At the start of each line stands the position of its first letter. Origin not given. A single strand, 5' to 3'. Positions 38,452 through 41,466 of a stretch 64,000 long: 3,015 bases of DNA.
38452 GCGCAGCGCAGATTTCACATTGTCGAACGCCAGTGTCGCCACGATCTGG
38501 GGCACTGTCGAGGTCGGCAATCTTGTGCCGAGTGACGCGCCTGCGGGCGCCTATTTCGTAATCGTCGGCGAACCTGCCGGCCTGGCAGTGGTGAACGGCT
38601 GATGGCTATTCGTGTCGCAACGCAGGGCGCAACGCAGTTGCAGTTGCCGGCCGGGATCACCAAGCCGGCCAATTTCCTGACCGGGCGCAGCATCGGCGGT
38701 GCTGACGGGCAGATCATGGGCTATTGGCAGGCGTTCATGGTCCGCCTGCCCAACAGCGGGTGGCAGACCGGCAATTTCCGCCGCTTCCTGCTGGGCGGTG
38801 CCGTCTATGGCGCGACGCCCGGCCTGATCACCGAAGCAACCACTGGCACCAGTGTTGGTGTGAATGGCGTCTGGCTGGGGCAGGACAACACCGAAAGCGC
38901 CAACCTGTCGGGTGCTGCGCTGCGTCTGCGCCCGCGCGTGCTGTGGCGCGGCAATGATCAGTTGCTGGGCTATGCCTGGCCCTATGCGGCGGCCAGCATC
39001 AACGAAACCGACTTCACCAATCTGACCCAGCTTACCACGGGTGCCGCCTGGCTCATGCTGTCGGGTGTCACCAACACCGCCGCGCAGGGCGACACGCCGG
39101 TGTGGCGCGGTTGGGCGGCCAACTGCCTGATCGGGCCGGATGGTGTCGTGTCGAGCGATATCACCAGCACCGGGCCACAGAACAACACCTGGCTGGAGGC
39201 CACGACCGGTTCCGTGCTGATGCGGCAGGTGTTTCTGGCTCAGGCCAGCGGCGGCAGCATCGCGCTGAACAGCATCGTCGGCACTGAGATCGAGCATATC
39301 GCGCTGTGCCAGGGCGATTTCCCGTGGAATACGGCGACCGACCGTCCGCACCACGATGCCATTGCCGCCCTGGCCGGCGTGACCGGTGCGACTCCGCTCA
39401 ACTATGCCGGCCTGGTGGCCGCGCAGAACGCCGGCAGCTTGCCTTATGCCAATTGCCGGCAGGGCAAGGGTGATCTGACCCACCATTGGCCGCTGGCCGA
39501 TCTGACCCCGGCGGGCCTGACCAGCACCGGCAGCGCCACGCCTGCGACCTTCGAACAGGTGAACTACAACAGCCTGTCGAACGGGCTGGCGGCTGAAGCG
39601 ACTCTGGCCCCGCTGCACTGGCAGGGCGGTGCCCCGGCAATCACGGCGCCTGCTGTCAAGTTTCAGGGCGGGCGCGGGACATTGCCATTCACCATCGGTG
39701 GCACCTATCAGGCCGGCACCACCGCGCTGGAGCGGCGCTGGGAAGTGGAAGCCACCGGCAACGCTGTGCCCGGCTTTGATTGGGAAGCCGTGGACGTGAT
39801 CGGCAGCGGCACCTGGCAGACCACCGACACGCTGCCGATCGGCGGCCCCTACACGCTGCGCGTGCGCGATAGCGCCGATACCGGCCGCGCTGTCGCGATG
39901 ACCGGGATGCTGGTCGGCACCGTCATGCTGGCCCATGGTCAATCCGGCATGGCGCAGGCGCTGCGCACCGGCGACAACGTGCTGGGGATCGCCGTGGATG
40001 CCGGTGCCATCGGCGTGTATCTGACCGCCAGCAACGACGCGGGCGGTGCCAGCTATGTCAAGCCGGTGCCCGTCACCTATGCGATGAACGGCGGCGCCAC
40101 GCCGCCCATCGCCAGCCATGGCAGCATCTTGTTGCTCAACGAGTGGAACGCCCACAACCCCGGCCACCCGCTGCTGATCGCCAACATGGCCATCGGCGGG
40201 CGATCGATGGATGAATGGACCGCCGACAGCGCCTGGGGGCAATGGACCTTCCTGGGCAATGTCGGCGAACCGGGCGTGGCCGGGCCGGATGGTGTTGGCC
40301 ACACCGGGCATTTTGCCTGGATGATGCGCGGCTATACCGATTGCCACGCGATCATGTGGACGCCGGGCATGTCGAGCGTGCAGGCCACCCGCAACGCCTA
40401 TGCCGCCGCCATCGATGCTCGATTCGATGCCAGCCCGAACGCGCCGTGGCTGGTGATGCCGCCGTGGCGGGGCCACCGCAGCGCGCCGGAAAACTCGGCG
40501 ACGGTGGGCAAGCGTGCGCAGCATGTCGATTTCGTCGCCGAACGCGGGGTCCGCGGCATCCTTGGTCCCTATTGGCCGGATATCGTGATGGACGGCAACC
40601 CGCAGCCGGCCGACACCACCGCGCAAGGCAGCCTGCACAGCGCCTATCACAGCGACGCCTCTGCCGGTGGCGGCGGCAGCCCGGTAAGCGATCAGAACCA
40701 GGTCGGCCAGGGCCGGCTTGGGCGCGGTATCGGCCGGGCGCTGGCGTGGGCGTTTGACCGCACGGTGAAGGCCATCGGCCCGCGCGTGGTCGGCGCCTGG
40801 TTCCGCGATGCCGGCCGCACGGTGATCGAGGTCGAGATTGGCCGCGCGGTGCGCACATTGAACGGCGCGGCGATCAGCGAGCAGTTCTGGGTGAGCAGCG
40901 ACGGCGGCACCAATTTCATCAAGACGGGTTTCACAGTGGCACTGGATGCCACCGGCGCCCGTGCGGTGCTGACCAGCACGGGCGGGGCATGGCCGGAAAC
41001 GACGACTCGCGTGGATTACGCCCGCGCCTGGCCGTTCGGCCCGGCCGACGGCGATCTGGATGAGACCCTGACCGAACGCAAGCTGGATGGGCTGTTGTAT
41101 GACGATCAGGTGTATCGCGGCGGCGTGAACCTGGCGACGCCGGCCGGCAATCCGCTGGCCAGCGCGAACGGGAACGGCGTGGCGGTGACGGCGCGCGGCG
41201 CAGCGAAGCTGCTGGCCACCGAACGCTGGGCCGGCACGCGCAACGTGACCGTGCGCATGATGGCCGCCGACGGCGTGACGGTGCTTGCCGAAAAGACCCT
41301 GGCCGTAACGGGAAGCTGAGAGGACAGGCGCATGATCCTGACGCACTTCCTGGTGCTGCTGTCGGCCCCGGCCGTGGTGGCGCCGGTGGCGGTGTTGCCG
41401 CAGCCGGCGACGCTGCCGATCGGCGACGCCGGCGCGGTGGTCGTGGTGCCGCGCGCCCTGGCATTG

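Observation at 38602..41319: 905-aa GTA-embedded protein with LamG-like N-terminus and sialate-O-acetylesterase-like (SGNH/SASA) core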

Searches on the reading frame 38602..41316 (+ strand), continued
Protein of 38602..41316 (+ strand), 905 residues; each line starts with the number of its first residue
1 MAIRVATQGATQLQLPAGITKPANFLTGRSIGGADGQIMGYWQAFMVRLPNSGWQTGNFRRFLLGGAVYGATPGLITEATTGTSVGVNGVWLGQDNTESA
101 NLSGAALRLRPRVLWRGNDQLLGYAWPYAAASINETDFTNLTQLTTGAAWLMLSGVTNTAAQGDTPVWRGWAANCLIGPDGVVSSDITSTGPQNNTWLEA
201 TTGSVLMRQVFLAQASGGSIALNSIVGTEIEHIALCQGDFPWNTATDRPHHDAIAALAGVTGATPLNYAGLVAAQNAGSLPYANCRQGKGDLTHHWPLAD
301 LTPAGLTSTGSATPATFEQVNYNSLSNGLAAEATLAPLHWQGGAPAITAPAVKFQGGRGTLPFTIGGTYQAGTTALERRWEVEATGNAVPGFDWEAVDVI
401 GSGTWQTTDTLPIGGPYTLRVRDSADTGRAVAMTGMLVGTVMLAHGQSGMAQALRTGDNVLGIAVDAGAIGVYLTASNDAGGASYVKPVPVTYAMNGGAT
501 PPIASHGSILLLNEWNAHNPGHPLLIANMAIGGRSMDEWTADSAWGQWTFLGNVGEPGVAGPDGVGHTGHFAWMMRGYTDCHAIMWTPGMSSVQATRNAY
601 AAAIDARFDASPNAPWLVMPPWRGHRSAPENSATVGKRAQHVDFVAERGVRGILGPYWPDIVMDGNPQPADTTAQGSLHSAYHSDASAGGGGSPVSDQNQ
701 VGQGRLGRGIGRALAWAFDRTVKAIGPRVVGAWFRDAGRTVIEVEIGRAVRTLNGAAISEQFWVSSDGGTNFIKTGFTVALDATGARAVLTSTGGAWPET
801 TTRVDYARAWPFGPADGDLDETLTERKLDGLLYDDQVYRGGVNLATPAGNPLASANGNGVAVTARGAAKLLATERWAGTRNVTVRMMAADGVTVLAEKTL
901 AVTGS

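Call 68: search_protein_families(library=pfam, proteins=[P0063, L027:1371-2519:+, L027:446-1258:+, L027:3290-3730:+, L027:6606-7907:+, L028:1806-2192:+, L028:5436-5723:+, L027:2888-3265:+, L028:1440-1679:+], max_evalue=1)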
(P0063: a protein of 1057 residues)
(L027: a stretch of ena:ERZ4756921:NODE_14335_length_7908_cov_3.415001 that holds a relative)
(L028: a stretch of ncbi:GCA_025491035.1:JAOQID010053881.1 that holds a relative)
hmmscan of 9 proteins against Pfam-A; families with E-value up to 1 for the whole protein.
P0063 (1057 aa): 1 family
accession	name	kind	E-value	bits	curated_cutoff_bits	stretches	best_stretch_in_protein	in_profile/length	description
PF05135.19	Phage_connect_1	-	1.7e-05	25.6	21.2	2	878-919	2-41/101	Phage gp6-like head-tail connector protein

L027:1371-2519:+ (383 aa): 1 family
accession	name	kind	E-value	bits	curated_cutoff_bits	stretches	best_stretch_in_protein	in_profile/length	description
PF11651.14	P22_CoatProtein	-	1.9e-08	34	24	1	109-242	103-236/423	P22 coat protein - gene protein 5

L027:446-1258:+ (271 aa): 3 families
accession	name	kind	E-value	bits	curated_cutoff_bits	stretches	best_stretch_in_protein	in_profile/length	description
PF06810.17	Phage_scaffold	-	0.012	16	35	1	108-171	56-118/170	Phage capsid assembly scaffolding protein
PF16535.10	T3SSipB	-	0.34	11.7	31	1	50-145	59-140/155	Type III cell invasion protein SipB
PF10459.15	Peptidase_S46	-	0.67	9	22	1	51-167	332-454/698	Peptidase S46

L027:3290-3730:+ (147 aa): 0 families

L027:6606-7907:+ (434 aa): 2 families
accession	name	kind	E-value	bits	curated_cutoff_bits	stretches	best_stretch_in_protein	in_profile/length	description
PF13229.12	Beta_helix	-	0.0015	18.6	25.9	1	129-180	56-108/158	Right handed beta helix region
PF05048.19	NosD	-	0.038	13.9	23.6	0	125-180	66-121/212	Periplasmic copper-binding protein (NosD)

L028:1806-2192:+ (129 aa): 1 family
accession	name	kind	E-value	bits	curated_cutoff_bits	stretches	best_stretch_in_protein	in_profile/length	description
PF13861.12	FLgD_tudor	-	0.14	12.8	26.9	1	74-99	18-44/58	FlgD Tudor-like domain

L028:5436-5723:+ (96 aa): 0 families

L027:2888-3265:+ (126 aa): 3 families
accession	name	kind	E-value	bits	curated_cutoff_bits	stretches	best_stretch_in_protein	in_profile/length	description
PF12696.13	TraG-D_C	-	0.013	15.8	22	1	13-50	50-87/126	TraM recognition site of TraD and TraG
PF21755.2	DacZ_P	-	0.12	12.5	27.4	1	20-72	38-92/125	Probable sensor domain DacZ_P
PF17357.7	FIT1_2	-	0.83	10.3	26.1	1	65-111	18-64/86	Facilitor Of iron transport 1 and 2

L028:1440-1679:+ (80 aa): 0 families

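Call 90: search_protein_families(library=pfam, alignment_id=A4, max_evalue=0.001)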
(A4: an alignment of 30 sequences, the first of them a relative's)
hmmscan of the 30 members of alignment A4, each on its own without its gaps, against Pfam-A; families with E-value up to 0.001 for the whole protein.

A. member 1, P0120 (565 aa): 0 families

B. families by the number of members that match (of 30 scanned): 5 families
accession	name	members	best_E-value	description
PF03629.24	SASA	29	3.3e-67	Carbohydrate esterase, sialic acid-specific acetylesterase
PF18962.6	Por_Secre_tail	1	2.3e-06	Secretion system C-terminal sorting domain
PF13229.12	Beta_helix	1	3.9e-05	Right handed beta helix region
PF13472.12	Lipase_GDSL_2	1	0.00043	GDSL-like Lipase/Acylhydrolase family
PF17161.10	DUF5123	1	0.00074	Domain of unknown function (DUF5123)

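Call 92: search_protein_families(library=pfam, proteins=[P0071, P0109, P0097, P0107, P0068, P0072, P0081, P0088, P0087, P0082], max_evalue=0.01)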
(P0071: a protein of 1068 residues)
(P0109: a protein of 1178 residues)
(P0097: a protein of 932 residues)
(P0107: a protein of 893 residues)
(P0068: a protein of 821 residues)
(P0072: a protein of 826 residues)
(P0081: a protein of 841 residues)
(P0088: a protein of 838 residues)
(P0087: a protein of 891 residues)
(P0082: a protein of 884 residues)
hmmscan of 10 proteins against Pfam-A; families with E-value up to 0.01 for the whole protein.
P0071 (1068 aa): 1 family
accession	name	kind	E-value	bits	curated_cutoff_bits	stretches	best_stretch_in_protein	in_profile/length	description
PF05135.19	Phage_connect_1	-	3.6e-06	27.7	21.2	0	893-930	3-39/101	Phage gp6-like head-tail connector protein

P0109 (1178 aa): 0 families

P0097 (932 aa): 1 family
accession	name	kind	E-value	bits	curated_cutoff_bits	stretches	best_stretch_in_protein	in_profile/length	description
PF03629.24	SASA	-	0.00027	21.1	24.8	1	561-738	64-222/226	Carbohydrate esterase, sialic acid-specific acetylesterase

P0107 (893 aa): 1 family
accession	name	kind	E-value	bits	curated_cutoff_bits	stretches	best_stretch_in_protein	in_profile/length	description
PF03629.24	SASA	-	1.2e-05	25.5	24.8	1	550-718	64-220/226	Carbohydrate esterase, sialic acid-specific acetylesterase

P0068 (821 aa): 0 families

P0072 (826 aa): 0 families

P0081 (841 aa): 1 family
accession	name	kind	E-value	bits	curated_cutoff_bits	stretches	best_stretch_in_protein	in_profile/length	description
PF03629.24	SASA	-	0.00069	19.7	24.8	1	378-541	4-149/226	Carbohydrate esterase, sialic acid-specific acetylesterase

P0088 (838 aa): 1 family
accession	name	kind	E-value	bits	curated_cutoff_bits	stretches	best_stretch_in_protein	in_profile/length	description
PF23926.2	LtfC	-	0.006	17.6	27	0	297-360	27-89/100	LtfC-like, beta-sandwich domain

P0087 (891 aa): 1 family
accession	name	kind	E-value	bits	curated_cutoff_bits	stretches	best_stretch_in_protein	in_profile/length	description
PF22627.1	AglB_core-like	-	0.0085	16.9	27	0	105-192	21-104/111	AglB core domain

P0082 (884 aa): 0 families

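Call 93: find_encoding_contigs(protein=P0071, flank=10000, max_places=3)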
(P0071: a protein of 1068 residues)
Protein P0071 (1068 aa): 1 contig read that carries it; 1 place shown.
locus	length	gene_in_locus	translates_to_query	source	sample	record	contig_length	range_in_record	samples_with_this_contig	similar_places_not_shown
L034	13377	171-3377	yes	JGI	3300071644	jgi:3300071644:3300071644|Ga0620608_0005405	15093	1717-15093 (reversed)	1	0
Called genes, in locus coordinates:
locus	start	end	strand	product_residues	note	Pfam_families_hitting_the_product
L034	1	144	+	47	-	?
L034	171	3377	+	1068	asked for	PF05135:Phage_connect_1 (faint), PF24163:HCP (weak)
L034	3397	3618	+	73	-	-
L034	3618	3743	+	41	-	-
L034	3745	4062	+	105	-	PF05521:Phage_HCP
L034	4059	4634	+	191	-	-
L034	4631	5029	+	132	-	-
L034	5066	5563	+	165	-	-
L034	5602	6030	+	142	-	-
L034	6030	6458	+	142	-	-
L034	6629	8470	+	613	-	PF10145:PhageMin_Tail (weak)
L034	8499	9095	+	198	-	-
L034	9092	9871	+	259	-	-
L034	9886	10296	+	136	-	PF22262:DUF6950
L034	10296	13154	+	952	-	-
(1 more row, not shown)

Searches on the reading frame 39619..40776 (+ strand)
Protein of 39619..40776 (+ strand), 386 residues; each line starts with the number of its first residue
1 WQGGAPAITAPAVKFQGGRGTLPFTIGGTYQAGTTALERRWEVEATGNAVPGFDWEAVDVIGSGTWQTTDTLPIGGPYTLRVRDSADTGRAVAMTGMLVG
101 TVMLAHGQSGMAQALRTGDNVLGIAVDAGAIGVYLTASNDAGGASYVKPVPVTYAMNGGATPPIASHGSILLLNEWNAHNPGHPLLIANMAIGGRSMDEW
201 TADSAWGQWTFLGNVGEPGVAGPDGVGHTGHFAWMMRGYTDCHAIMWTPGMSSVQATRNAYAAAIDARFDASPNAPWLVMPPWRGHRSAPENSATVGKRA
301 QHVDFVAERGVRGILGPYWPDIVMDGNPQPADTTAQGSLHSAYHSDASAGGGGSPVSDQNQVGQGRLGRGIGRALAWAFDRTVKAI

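Call 39: search_solved_structures(query=A2, max_evalue=10, show_alignments=5)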
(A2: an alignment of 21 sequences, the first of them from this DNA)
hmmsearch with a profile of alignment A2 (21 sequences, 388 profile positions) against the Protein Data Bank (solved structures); distinct sequences matched with E-value up to 10: 2.
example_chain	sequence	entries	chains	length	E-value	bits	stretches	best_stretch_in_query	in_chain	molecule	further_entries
2jn4_A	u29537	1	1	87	0.23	13.8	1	136-188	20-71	Hypothetical protein fixU, nifT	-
8f9o_A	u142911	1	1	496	0.39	13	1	62-118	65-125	Sialic acid acetylesterase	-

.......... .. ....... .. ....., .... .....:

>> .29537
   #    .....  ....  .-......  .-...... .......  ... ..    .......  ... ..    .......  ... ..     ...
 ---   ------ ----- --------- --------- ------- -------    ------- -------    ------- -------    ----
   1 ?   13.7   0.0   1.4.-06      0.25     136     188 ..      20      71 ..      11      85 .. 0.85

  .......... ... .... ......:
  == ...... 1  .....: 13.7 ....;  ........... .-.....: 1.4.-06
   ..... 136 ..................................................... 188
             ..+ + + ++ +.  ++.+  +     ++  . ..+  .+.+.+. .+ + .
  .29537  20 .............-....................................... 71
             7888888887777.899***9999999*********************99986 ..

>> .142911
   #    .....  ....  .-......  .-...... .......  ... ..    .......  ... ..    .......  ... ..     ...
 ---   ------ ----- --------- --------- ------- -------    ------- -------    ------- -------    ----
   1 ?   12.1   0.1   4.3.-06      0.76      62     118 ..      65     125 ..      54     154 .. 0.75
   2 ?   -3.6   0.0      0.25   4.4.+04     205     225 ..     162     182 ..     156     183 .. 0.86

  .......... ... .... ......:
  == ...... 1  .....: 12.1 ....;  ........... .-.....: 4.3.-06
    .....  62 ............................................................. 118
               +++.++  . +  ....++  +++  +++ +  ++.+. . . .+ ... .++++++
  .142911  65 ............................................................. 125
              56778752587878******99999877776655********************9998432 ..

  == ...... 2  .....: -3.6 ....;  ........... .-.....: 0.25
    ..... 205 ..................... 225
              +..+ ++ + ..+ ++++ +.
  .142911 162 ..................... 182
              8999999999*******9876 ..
